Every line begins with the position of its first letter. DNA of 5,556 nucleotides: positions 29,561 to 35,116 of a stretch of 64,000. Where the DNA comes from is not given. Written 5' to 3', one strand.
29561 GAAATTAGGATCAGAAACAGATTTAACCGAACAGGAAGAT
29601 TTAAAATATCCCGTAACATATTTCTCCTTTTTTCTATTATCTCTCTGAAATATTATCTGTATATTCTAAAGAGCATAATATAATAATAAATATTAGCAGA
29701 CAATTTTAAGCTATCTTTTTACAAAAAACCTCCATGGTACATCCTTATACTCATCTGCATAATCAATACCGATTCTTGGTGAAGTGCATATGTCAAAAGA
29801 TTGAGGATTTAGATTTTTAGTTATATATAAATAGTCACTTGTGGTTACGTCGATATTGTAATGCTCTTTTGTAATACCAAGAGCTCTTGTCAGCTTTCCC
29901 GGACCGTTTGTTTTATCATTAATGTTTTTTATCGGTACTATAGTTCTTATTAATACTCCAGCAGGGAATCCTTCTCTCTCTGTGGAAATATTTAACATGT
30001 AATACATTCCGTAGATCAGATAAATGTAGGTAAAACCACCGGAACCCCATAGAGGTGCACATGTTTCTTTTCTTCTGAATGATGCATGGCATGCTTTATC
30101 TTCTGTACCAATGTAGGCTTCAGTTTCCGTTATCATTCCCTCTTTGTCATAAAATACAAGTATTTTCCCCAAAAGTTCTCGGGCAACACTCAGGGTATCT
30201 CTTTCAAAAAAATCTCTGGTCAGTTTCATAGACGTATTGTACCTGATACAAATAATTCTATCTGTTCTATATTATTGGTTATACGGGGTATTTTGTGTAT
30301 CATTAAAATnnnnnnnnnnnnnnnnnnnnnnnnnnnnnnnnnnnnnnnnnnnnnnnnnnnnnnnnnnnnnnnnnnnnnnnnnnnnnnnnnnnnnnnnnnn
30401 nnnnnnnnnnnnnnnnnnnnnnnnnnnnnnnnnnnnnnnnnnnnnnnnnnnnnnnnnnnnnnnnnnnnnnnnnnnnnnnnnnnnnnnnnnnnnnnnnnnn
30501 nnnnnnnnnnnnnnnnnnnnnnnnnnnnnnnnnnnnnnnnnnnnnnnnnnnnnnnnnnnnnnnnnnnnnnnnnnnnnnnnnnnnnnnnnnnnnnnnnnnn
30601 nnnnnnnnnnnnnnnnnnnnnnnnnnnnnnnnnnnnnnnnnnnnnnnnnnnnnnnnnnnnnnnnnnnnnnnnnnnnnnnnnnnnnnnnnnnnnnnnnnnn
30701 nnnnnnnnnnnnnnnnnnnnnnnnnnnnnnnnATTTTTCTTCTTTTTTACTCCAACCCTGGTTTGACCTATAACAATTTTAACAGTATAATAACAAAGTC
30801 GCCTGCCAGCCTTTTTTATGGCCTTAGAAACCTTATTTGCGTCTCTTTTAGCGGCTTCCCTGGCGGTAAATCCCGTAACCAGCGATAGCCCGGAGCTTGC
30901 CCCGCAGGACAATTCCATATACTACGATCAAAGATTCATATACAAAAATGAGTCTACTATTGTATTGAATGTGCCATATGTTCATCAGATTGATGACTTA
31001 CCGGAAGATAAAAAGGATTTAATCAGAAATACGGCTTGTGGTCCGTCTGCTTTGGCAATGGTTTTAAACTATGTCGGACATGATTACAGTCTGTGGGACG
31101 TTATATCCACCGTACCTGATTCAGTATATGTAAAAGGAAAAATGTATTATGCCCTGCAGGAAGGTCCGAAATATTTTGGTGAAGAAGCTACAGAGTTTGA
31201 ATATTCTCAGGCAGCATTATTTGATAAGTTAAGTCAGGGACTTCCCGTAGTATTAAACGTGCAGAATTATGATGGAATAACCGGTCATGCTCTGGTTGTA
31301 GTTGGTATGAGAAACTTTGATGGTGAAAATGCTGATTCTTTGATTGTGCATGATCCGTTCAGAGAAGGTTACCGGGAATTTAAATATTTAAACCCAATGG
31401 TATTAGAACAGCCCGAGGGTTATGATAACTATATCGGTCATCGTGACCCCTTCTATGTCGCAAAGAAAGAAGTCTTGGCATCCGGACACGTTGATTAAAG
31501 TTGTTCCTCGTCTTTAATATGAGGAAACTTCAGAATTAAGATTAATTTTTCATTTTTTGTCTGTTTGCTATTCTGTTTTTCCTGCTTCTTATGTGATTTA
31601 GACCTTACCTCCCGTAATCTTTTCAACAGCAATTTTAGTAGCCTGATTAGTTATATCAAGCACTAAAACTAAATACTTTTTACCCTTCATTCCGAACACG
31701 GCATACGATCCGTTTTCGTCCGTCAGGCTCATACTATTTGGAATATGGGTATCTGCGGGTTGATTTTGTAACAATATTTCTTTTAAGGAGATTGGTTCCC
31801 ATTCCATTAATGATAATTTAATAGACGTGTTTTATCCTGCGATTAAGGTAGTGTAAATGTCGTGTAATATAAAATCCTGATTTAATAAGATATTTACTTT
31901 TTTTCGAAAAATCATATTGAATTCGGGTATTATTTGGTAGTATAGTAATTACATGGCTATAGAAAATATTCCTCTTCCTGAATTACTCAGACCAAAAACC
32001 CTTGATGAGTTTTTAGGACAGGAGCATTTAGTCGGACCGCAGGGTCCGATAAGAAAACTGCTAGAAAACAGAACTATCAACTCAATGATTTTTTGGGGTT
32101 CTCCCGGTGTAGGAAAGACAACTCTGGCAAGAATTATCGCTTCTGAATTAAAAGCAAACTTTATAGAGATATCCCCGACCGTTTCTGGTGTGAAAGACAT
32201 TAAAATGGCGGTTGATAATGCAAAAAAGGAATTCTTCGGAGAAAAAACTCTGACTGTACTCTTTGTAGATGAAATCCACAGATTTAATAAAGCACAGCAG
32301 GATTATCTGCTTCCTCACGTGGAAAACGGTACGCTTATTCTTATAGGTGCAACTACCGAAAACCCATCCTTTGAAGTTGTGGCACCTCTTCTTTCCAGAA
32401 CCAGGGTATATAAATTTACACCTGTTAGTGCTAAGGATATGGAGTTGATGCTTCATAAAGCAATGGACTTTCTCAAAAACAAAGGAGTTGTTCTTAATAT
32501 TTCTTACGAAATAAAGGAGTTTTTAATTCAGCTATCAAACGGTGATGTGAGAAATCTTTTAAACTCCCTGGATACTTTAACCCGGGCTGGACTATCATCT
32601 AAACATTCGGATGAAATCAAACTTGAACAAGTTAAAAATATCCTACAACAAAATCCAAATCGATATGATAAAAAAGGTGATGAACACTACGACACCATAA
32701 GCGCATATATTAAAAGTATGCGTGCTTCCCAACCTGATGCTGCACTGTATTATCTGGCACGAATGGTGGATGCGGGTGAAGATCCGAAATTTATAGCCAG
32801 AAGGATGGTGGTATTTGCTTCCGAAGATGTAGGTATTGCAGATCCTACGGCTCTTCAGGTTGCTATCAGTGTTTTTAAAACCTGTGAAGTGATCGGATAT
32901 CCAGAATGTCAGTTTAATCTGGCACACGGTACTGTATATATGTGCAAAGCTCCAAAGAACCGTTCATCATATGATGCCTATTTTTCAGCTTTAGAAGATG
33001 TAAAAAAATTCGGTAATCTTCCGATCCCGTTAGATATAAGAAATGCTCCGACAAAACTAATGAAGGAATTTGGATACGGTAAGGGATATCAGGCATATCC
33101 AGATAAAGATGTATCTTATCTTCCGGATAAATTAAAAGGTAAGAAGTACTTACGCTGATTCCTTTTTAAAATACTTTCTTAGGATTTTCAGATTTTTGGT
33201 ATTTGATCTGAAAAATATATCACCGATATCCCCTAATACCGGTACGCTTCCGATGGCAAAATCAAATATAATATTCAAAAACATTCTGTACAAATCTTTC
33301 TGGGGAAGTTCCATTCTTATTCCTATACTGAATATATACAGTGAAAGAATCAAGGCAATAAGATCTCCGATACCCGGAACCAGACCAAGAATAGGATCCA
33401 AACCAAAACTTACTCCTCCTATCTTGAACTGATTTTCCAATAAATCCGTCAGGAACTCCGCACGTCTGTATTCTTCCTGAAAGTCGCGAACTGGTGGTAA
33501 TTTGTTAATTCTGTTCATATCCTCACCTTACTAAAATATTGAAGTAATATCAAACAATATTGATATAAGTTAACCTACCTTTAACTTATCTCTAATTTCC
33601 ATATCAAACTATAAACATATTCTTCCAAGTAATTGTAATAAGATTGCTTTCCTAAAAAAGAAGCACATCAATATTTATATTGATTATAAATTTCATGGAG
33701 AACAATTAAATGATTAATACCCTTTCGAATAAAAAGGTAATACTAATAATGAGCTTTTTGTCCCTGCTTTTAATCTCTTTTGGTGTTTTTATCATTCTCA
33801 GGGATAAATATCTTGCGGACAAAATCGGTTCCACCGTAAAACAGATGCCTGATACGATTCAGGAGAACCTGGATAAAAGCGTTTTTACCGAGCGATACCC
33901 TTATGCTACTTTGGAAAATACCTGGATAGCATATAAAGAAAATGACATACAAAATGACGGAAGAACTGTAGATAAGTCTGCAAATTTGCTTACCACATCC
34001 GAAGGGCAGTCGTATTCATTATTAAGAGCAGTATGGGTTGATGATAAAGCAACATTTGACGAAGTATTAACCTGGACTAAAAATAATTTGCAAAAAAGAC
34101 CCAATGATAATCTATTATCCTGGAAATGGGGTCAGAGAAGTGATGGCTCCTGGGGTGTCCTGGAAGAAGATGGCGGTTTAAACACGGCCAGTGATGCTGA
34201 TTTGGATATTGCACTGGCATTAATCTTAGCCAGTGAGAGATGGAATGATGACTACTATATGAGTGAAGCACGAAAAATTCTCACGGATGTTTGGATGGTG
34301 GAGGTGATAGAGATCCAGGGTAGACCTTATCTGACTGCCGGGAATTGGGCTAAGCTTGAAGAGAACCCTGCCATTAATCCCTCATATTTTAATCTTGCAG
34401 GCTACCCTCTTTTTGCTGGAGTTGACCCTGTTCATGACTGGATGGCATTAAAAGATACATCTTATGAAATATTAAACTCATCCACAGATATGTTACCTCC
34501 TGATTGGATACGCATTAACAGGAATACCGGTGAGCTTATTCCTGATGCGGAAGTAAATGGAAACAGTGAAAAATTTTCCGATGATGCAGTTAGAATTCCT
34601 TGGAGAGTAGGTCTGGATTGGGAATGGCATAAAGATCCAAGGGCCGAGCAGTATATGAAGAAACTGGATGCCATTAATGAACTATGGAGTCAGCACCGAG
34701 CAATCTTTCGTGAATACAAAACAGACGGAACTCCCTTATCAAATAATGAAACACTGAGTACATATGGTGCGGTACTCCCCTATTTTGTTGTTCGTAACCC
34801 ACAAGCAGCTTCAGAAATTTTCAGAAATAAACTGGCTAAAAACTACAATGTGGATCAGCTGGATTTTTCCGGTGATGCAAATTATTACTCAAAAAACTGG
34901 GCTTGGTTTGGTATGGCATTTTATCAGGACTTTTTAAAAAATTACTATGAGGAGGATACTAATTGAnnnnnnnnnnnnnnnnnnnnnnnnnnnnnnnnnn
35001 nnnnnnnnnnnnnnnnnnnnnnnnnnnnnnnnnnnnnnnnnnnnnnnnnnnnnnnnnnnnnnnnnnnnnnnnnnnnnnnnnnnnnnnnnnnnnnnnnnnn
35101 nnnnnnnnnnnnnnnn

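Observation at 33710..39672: Compact bcsZ-like/bcsA-like operon joined to two PMT-like GT-C genes, with no BcsB and no PilZ domain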

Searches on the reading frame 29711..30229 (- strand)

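Call 9: search_protein_families(library=pfam, proteins=[window:29711-30229:-], max_evalue=0.001)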
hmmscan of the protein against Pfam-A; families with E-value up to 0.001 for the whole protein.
window:29711-30229:- (172 aa): 1 family
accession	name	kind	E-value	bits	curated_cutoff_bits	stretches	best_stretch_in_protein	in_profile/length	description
PF02245.21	Pur_DNA_glyco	-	9.4e-52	175.4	27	1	6-171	1-178/181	Methylpurine-DNA glycosylase (MPG)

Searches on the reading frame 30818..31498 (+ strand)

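Call 9: search_protein_families(library=pfam, proteins=[window:30818-31498:+], max_evalue=0.001)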
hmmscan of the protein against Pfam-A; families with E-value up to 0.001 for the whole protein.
window:30818-31498:+ (226 aa): 2 families
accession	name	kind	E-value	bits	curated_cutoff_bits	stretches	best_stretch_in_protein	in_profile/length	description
PF13529.12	Peptidase_C39_2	-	4.2e-13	50.5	24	1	50-180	1-142/143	Peptidase_C39 like family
PF12385.14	Peptidase_C70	-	0.00093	19.6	19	0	123-183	73-126/141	Papain-like cysteine protease AvrRpt2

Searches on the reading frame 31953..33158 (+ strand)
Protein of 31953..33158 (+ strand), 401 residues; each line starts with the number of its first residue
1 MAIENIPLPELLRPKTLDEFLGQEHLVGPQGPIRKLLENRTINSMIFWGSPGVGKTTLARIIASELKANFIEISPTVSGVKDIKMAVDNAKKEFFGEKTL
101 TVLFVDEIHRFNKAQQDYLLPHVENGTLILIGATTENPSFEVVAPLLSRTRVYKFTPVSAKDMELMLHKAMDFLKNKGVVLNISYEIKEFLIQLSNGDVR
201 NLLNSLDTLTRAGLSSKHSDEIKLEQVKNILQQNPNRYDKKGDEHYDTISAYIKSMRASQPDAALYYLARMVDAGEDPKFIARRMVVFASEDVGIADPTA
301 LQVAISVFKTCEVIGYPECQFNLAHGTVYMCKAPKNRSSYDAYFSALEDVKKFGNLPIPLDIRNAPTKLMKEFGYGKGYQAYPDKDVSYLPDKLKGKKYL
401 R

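Call 9: search_protein_families(library=pfam, proteins=[window:31953-33158:+], max_evalue=0.001)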
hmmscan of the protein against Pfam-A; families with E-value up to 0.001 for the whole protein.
window:31953-33158:+ (401 aa): 9 families
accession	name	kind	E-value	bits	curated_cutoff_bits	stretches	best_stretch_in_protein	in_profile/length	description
PF12002.13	MgsA_C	-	1.6e-51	174.9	27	1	259-399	2-147/167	MgsA AAA+ ATPase C terminal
PF16193.11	AAA_assoc_2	-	2.1e-23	82.8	34.3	1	181-257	5-81/81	AAA C-terminal domain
PF00004.35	AAA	-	1.9e-16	61.2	21.2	1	45-150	1-123/131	ATPase family associated with various cellular activities (AAA)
PF05496.18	RuvB_N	-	3.2e-16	59.9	27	1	12-136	1-122/159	Holliday junction DNA helicase RuvB P-loop domain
PF20720.3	nSTAND3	-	4.2e-06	27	27.2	1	43-95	18-69/155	Novel STAND NTPase 3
PF13173.12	AAA_14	-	1.2e-05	25.8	27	1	47-162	7-127/129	AAA domain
PF07728.20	AAA_5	-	2.7e-05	24.6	22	1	45-135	2-102/139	AAA domain (dynein-related subfamily)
PF13401.12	AAA_22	-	8.5e-05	23.3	27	0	43-83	6-50/130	AAA domain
PF00158.32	Sigma54_activat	-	0.00046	20.3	20.2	0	94-137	88-131/168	Sigma-54 interaction domain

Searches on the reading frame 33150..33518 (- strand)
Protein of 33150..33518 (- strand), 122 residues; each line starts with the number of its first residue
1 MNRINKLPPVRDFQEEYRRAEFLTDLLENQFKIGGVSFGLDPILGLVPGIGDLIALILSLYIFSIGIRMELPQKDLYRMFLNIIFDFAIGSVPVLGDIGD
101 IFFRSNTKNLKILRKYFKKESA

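Call 9: search_protein_families(library=pfam, proteins=[window:33150-33518:-], max_evalue=0.001)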
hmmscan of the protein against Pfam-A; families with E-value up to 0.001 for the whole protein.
window:33150-33518:- (122 aa): 1 family
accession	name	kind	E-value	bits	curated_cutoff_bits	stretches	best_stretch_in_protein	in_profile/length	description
PF13430.11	DUF4112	-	5.5e-29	100.9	23.3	1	18-116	3-104/105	Domain of unknown function (DUF4112)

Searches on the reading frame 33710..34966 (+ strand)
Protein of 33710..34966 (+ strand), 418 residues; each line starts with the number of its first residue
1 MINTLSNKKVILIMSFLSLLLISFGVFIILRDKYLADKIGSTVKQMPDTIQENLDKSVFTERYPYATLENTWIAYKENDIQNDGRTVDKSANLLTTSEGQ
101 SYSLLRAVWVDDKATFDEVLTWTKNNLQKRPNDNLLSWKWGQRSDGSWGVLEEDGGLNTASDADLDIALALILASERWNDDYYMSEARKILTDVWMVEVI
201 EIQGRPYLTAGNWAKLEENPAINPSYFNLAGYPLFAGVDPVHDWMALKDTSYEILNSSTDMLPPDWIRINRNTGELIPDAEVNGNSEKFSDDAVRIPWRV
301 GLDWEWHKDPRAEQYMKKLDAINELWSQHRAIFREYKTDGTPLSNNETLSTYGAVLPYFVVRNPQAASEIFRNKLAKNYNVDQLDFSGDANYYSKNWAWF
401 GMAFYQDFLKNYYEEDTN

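Call 4: search_protein_families(library=pfam, proteins=[window:33710-34966:+], max_evalue=0.01)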
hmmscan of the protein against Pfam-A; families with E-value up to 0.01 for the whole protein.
window:33710-34966:+ (418 aa): 2 families
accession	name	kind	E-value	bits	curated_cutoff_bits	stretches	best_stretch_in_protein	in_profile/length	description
PF01270.23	Glyco_hydro_8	-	4.5e-43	148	24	1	67-404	22-338/341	Glycosyl hydrolases family 8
PF12825.12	DUF3818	-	0.0078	15.8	25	0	78-126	283-332/338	Domain of unknown function in PX-proteins (DUF3818)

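Call 5: search_protein_families(library=ncbifam, proteins=[window:33710-34966:+], max_evalue=0.01)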
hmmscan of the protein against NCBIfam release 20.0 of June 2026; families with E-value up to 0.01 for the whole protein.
window:33710-34966:+ (418 aa): 1 family
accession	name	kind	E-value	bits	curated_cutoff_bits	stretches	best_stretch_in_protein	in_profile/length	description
NF008305.0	PRK11097.1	equivalog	7.2e-49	166.6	299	1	71-407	28-356/378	cellulose synthase complex periplasmic endoglucanase BcsZ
